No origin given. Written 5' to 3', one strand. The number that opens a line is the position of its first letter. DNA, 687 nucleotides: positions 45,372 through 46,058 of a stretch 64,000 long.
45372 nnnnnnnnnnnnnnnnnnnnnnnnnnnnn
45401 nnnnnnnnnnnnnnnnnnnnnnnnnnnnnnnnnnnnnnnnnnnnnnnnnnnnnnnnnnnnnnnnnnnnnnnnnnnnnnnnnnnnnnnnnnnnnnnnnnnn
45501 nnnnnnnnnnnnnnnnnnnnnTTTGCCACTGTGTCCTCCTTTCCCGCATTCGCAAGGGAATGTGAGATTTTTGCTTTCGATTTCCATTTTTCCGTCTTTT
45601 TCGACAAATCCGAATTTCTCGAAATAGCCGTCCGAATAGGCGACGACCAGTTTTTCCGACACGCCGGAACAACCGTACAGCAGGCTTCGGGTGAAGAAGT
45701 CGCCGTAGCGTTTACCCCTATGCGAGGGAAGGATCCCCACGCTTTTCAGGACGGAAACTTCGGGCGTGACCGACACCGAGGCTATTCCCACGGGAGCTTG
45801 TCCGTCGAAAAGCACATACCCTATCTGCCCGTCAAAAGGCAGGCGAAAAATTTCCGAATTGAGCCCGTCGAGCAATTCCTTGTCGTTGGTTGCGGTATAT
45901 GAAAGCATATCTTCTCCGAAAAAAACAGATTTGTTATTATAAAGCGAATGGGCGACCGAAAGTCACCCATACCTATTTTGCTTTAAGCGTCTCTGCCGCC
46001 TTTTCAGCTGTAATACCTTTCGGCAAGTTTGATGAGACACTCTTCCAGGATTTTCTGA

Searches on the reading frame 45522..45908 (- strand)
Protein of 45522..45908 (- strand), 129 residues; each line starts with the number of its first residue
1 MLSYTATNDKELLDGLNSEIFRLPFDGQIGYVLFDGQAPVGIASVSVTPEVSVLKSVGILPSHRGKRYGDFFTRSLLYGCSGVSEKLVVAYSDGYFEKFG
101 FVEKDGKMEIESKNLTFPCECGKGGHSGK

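Call 49: search_protein_families(library=ncbifam, proteins=[window:45522-45908:-], max_evalue=0.01)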
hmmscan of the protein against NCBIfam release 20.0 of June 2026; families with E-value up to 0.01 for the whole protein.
seq(129 aa): 1 family
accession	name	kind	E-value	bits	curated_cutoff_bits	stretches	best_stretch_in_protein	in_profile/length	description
NF040501.1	resist_ArsN2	equivalog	0.0002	21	125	1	35-103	32-103/133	arsenic resistance N-acetyltransferase ArsN2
